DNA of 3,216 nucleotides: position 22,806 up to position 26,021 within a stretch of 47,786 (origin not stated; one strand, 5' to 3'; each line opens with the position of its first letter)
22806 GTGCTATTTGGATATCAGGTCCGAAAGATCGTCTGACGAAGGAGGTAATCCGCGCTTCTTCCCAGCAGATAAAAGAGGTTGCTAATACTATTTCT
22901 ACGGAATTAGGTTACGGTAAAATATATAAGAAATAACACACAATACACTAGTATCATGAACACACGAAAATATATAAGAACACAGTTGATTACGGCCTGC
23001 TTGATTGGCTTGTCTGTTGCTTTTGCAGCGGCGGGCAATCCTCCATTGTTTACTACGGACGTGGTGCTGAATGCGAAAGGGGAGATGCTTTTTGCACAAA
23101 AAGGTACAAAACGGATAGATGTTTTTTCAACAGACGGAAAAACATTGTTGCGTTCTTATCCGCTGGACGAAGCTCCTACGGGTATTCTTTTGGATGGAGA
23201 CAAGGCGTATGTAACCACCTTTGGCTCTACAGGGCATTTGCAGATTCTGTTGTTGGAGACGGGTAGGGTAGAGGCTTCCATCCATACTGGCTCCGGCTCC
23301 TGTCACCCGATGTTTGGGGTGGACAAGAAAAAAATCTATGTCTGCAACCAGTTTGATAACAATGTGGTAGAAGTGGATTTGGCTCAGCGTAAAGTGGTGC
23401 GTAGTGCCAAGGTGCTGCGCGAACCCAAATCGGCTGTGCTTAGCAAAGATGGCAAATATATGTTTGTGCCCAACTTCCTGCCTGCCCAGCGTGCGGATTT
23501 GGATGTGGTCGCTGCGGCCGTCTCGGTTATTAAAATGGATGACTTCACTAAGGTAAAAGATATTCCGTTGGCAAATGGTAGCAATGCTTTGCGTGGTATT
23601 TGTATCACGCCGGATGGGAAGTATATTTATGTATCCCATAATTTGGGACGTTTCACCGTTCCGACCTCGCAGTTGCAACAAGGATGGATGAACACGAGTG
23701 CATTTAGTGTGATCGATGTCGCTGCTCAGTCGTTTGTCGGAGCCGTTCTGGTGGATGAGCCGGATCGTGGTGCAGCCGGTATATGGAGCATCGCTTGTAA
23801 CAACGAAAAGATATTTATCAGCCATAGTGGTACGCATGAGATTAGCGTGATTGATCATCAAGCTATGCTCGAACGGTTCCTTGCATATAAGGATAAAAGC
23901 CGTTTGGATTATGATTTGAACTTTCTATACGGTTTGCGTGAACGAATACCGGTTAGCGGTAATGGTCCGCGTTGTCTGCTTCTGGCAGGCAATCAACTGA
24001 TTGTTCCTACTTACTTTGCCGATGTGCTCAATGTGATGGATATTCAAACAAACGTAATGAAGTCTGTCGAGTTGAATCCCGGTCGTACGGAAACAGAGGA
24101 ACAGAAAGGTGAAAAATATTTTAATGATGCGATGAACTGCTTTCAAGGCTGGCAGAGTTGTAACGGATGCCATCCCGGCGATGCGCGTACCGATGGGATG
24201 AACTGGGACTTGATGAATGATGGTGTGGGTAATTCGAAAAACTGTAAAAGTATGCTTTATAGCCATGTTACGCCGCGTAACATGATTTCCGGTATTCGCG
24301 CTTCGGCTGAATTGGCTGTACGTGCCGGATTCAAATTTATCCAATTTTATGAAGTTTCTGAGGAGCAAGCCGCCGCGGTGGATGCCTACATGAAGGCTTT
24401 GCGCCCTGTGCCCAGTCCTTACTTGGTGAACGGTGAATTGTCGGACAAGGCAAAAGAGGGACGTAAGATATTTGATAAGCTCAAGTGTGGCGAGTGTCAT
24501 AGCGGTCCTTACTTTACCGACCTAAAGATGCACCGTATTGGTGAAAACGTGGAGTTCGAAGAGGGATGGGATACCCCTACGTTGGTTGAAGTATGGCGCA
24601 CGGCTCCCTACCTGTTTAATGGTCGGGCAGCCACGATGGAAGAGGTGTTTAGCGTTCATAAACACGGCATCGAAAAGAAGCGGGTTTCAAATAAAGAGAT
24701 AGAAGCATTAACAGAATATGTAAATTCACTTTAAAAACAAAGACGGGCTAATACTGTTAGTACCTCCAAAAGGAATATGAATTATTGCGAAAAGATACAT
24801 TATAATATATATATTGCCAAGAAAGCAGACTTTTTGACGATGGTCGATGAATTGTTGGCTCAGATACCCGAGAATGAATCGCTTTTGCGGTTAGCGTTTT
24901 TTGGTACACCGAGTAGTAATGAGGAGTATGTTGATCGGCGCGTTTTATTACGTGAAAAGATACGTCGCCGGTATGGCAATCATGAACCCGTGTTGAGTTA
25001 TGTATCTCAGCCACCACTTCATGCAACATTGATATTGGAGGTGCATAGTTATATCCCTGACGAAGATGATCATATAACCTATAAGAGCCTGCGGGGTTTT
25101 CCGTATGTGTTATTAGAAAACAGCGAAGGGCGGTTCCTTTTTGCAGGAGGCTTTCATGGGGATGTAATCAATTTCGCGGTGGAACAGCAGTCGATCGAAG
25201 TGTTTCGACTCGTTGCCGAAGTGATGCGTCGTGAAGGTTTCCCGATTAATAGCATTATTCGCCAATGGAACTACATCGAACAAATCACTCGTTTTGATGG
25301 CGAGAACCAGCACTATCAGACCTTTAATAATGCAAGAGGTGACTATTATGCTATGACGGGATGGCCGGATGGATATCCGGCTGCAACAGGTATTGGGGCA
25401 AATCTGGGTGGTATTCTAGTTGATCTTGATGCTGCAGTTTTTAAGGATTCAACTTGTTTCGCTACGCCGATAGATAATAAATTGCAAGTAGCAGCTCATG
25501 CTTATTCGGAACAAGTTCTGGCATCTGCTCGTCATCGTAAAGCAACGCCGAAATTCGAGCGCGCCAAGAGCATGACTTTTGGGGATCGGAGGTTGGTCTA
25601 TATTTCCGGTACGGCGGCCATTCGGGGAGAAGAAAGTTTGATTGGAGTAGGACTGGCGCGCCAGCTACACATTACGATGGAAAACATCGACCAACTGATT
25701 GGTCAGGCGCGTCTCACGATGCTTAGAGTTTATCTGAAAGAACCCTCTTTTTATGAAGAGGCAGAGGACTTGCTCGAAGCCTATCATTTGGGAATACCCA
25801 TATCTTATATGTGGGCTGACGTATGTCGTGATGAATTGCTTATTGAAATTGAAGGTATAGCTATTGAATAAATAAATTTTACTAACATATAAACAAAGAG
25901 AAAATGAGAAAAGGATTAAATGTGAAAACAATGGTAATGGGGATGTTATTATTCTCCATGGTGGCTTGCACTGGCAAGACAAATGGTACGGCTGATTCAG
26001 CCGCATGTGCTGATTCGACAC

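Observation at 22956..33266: Possible hydrazine-synthase-like two-protein haem complex with its own cytochrome c synthase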

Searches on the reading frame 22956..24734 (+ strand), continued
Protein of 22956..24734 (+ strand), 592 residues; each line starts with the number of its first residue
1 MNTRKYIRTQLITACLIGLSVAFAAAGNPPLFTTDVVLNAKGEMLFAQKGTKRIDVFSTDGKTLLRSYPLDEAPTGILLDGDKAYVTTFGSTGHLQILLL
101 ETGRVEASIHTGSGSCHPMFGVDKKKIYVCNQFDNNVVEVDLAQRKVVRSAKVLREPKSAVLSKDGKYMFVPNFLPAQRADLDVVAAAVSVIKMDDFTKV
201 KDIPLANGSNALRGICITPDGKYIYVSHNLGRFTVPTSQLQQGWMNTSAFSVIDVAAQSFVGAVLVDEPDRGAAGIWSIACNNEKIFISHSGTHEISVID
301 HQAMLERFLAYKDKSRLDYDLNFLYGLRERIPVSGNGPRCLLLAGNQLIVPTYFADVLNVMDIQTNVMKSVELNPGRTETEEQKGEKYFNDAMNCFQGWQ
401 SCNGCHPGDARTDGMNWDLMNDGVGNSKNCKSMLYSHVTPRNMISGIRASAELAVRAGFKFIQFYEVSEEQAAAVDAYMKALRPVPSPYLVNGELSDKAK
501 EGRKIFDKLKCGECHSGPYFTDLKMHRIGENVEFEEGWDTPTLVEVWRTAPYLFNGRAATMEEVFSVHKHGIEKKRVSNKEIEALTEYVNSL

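Call 44: search_solved_structures(query=A3, max_evalue=0.001, show_alignments=3)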
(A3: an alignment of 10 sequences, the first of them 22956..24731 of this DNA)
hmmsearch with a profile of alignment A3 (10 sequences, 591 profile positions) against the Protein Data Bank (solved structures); distinct sequences matched with E-value up to 0.001: 85 (the best 60 are shown).
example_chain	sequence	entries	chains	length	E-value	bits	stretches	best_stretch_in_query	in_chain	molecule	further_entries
1l0q_A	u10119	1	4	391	7.4e-48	166.4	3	85-189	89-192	Surface layer protein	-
5c2v_B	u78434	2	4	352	6.9e-37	130.2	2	85-363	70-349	HYDRAZINE SYNTHASE BETA SUBUNIT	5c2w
5c2v_C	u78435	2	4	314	2.1e-28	102.1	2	381-532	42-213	HYDRAZINE SYNTHASE GAMMA SUBUNIT | Hypothetical (Di heme) protein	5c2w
3bws_A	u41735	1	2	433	2.9e-16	62.1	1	93-230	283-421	protein Lp49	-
3vgz_A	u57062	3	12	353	1.9e-12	49.4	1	81-173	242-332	Uncharacterized protein YncE | PQQ-dependent catabolism-associated beta-propeller protein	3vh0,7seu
6f0t_A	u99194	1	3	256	1.5e-09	39.9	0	32-145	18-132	Pizza6-SFW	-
3o5c_A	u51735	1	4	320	1.8e-09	39.6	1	491-591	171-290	Cytochrome c551 peroxidase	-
6ren_A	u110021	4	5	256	2e-09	39.5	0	31-147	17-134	3fPizza6-SH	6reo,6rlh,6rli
6qsd_A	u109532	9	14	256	2.6e-09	39.1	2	28-174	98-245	Pizza6S | Pizza6-S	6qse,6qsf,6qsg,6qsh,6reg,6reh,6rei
6f0s_A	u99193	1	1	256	5e-09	38.2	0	26-103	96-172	Pizza6-SYW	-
1iqc_A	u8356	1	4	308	8.4e-09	37.4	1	495-590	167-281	di-heme peroxidase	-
6rej_A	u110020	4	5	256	8.7e-09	37.4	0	31-145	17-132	Pizza6-SH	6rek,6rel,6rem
8ptf_A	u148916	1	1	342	1.2e-08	37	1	67-205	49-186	YncE family protein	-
8ptd_A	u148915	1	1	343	1.2e-08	37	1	67-205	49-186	YncE family protein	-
1rwi_B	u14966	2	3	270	2.1e-08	36.1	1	31-146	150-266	Serine/threonine-protein kinase pknD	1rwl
6e1c_A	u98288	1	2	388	4.4e-08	35.1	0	537-572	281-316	Di-heme enzyme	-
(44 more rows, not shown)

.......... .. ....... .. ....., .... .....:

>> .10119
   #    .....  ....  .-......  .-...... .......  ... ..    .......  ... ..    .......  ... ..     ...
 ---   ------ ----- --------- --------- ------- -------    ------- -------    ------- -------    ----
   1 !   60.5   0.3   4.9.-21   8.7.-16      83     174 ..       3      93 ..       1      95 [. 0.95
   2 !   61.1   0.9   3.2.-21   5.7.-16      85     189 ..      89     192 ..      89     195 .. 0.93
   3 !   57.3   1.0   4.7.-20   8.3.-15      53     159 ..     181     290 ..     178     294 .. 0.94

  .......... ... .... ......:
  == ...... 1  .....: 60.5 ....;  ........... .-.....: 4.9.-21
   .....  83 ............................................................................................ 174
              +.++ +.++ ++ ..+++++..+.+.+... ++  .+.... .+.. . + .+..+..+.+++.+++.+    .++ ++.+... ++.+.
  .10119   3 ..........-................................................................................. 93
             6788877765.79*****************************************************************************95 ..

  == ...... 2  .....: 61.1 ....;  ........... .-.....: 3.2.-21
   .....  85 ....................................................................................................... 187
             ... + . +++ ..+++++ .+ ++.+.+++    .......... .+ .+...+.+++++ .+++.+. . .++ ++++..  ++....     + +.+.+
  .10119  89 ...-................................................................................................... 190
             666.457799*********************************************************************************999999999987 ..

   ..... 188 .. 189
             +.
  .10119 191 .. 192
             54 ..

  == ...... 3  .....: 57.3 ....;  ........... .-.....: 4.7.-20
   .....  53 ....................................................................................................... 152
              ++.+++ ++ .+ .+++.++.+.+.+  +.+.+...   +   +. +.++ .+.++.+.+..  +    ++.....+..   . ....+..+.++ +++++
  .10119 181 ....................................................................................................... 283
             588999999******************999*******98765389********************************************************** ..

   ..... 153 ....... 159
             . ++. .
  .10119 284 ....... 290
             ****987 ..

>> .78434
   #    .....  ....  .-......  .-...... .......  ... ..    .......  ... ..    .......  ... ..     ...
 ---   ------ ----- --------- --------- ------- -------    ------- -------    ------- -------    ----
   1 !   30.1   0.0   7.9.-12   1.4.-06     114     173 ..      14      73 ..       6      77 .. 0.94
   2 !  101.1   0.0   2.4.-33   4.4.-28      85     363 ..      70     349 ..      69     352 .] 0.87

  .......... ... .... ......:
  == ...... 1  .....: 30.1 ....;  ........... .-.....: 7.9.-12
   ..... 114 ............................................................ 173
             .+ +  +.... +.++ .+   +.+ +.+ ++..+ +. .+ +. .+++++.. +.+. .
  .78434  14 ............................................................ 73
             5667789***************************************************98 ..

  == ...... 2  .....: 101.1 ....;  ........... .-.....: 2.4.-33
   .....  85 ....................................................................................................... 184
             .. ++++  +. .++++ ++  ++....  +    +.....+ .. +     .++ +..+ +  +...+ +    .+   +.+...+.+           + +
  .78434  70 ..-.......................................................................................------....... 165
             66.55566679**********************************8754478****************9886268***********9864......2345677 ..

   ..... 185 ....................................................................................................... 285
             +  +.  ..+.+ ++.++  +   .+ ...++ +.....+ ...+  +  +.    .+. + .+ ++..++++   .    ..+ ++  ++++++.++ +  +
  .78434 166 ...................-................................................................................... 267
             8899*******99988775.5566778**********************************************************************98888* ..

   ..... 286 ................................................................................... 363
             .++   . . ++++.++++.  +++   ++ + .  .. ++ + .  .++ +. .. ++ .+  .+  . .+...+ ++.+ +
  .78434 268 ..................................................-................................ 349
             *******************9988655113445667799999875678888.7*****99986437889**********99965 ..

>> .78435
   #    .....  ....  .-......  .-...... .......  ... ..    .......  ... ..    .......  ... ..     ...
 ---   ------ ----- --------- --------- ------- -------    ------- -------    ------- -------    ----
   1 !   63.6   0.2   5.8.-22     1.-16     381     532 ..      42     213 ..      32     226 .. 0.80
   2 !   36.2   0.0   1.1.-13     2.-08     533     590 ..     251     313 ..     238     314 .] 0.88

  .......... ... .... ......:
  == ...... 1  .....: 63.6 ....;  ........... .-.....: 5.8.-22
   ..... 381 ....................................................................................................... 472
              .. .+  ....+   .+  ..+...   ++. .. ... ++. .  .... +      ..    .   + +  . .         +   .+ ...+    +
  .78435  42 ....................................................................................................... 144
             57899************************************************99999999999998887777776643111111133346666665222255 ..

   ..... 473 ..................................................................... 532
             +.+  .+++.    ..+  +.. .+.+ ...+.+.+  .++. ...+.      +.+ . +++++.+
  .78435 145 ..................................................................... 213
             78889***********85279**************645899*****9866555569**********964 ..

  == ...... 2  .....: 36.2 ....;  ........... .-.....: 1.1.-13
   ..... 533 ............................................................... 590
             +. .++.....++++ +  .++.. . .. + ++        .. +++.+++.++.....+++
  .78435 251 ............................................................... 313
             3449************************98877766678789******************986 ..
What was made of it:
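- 22956..24734 (+): BC: secreted 7-bladed propeller fused to a di-haem domain; a fused homologue of HZS beta+gamma. Profile A3 hits 5c2v_B at 6.9e-37 and 5c2v_C at 2.1e-28 (call 44).
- On Hydrazine synthase (anammox HZS): Profile A3 hits 5c2v_B at 6.9e-37 (residues 70-349 of 352) and 5c2v_C at 2.1e-28 (42-313 of 314) (call 44). Asp168 aligns with Phe or His in the family (call 44).
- Closest known: Hydrazine synthase HZS-alpha/beta/gamma of Kuenenia stuttgartiensis. Same: Gamma: a di-haem CCP-like domain (call 44).
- Closest known: Bacterial di-haem peroxidase superfamily. Different: BC is much closer to HZS-gamma than to any CCP or MauG structure (call 44).
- BC is far closer to HZS beta/gamma (7e-37, 2e-28) than to any CCP or MauG structure (about 1e-9 or weaker) (call 44). 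Bacterial CCP structures are weak hits, 3o5c at 1.8e-9 and 1iqc at 8.4e-9 (call 44).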

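Call 79: predict_structure(alignment_id=A4)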
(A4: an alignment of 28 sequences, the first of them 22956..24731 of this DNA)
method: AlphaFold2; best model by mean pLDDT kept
length: 592 residues; sequences in the alignment: 28
mean_pLDDT: 73.6   pTM: 0.77
mean pLDDT of the five models: 73.6, 71.9, 70.9, 69.9, 69.9
residues with pLDDT >= 90: 229; 70-90: 140; 50-70: 91; < 50: 132
segments of 3 or more residues with pLDDT < 50: 1-3, 16-26, 180-182, 233-244, 419-466, 515-559, 570-574
pLDDT, mean of each block of 10 residues (from residue 1): 52 47 50 92 92 92 92 93 93 90 94 93 94 92 96 91 97 75 72 97 87 92 93 42 61 97 81 76 95 90 96 86 89 89 94 90 95 83 80 63 61 49 36 30 31 38 53 73 59 76 82 47 33 31 31 42 60 64 79 62
secondary structure, 60 per line:
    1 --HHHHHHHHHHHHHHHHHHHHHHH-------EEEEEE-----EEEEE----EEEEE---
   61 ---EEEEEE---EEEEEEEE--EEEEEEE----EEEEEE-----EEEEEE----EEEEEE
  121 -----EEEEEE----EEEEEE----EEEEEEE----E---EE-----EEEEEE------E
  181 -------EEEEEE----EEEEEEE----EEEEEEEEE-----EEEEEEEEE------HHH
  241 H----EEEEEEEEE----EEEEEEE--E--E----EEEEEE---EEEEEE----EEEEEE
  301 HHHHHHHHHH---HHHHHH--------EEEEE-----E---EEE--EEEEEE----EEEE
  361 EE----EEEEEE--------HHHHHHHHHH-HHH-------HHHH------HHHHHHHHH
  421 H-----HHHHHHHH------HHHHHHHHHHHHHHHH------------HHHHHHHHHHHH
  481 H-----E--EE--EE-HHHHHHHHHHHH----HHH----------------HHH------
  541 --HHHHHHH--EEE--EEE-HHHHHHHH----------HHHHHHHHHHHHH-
elements in order: H3-25 E33-38 E44-48 E53-57 E64-69 E73-80 E83-89 E94-99 E105-110 E115-120 E126-131 E136-141 E146-152 E168-173 E188-193 E198-204 E209-217 E223-231 H238-241 E246-254 E259-265 E276-281 E285-290 E295-300 H301-310 H314-319 E328-332 E342-344 E347-352 E357-362 E367-372 H381-390 H402-405 H412-421 H427-434 H441-456 H469-481 H497-508 H543-549 E552-554 E557-559 H561-568 H579-591
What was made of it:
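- The haem domain of the BC model has low confidence (call 79).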

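Call 83: fold_search(model_id=the predicted structure, library=pdb)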
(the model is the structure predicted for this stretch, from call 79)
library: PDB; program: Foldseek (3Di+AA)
matches with E <= 10: 1979; with E <= 0.001: 1880
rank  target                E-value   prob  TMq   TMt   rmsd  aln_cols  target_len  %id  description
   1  5c2v_B                1.1e-20  1.00  0.50  0.82   3.7       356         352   18  Kuenenia stuttgartiensis Hydrazine Synthase (released 2015-10-14)
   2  1l0q_A                3.6e-17  1.00  0.43  0.64   3.4       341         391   22  Tandem YVTN beta-propeller and PKD domains from an archaeal surface layer protein (released 2002-11-06)
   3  5mzh_B                1.5e-13  1.00  0.40  0.55   4.5       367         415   11  Crystal structure of ODA16 from Chlamydomonas reinhardtii (released 2017-03-22)
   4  3bws_A                2.0e-13  1.00  0.42  0.60   3.5       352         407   15  Crystal structure of the leptospiral antigen Lp49 (released 2008-10-07)
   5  8ptf                  5.7e-13  1.00  0.35  0.58   4.2       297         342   12  The surface-exposed lipo-protein of BtuG2 in complex with cyanocobalamin. (released 2024-07-24)
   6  8ptd                  8.2e-13  1.00  0.34  0.57   4.6       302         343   13  The surface-exposed lipo-protein of BtuG1 in complex with cyanocobalamin. (released 2024-07-24)
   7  8gfv_B                1.2e-12  1.00  0.39  0.67  20.8       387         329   11  CryoEM structure of beta-2-adrenergic receptor in complex with GTP-bound Gs heterotrimer (transition intermediate #1 o (released 2024-03-06)
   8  9n73_LO               1.2e-12  1.00  0.30  0.23  16.6       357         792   10  SSU processome maturation and disassembly, State G (released 2025-10-29)
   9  7f1r_B                1.3e-12  1.00  0.39  0.70   7.1       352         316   11  Cryo-EM structure of the chemokine receptor CCR5 in complex with RANTES and Gi (released 2021-07-14)
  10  1gxr_B                1.5e-12  1.00  0.39  0.69   3.6       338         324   13  WD40 Region of Human Groucho/TLE1 (released 2002-06-13)
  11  8blw_B                1.5e-12  1.00  0.38  0.36   7.5       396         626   13  Vitamin B12 transporter BtuB1 with lipoprotein BtuG1 from B. theta (released 2023-08-16)
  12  6g6m                  1.5e-12  1.00  0.41  0.72   3.9       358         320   10  Crystal structure of the computationally designed Tako8 protein in P42212 (released 2018-11-28)
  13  5yzg_s                1.9e-12  1.00  0.39  0.60  32.0       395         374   10  The Cryo-EM Structure of Human Catalytic Step I Spliceosome (C complex) at 4.1 angstrom resolution (released 2018-08-08)
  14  5m89_A                2.1e-12  1.00  0.38  0.66   6.1       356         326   13  Spliceosome component (released 2018-03-14)
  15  9xqc_C                3.0e-12  1.00  0.37  0.63  21.6       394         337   10  A composite Cryo-EM structure of GPR75 (released 2026-02-04)
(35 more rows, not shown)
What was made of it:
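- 22956..24734 (+): The Foldseek top hit is 5c2v_B with TMt 0.82 (call 83).
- On Hydrazine synthase (anammox HZS): The Foldseek top hit is 5c2v_B, TMt 0.82 (call 83).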

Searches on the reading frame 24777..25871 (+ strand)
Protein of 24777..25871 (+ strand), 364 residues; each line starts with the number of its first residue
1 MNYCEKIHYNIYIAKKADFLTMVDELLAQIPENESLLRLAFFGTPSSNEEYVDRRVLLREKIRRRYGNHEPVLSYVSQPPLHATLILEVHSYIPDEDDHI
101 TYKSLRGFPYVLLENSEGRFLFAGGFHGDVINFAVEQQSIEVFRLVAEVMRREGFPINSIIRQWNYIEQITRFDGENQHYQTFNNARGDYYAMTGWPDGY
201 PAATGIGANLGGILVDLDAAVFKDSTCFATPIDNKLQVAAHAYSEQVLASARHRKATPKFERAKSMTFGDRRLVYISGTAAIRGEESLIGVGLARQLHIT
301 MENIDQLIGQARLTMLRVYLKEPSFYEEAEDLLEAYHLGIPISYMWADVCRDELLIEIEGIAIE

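Call 4: search_protein_families(library=pfam, proteins=[window:24777-25871:+], max_evalue=0.01)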
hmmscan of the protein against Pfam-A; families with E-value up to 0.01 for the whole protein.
window:24777-25871:+ (364 aa): 2 families
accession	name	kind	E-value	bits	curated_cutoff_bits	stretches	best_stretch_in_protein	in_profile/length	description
PF21168.2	FkbO_Hyg5-like_N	-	7.6e-11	42.6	27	1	134-215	37-118/122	Chorismatase FkbO/Hyg5-like, N-terminal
PF01042.26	Ribonuc_L-PSP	-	2.6e-07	31.1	27.3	1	271-362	18-119/121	Endoribonuclease L-PSP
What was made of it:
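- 24777..25871 (+): Cytoplasmic chorismatase (FkbO/Hyg5)-like protein with a RidA-like domain. Pfam FkbO_Hyg5-like_N and Ribonuc_L-PSP (call 4).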

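Call 5: search_protein_families(library=ncbifam, proteins=[window:24777-25871:+], max_evalue=0.01)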
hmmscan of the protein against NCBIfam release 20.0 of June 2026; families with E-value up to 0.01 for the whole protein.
window:24777-25871:+ (364 aa): 2 families
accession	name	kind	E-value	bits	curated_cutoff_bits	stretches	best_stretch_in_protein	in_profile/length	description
TIGR04444.1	chori_FkbO_Hyg5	subfamily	1.8e-25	89.9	325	1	139-314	82-248/311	FkbO/Hyg5 family chorismatase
TIGR00004.1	TIGR00004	subfamily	8e-05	22.8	106.25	0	134-185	46-97/125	Rid family detoxifying hydrolase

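Call 76: search_solved_structures(query=window:24777-25871:+, max_evalue=0.001)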
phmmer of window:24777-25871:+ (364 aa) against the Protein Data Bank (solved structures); distinct sequences matched with E-value up to 0.001: 3.
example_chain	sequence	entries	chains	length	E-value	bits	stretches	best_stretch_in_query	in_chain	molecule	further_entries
5ag3_A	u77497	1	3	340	7.6e-17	64.8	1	152-362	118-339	PUTATIVE PTERIDINE-DEPENDENT DIOXYGENASE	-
5a3k_A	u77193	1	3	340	1.9e-15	60.2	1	152-362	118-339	PUTATIVE PTERIDINE-DEPENDENT DIOXYGENASE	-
4bps_A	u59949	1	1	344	1.9e-07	33.9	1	143-361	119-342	FKBO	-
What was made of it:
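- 24777..25871 (+): PDB 5ag3 at 7.6e-17 (call 76).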
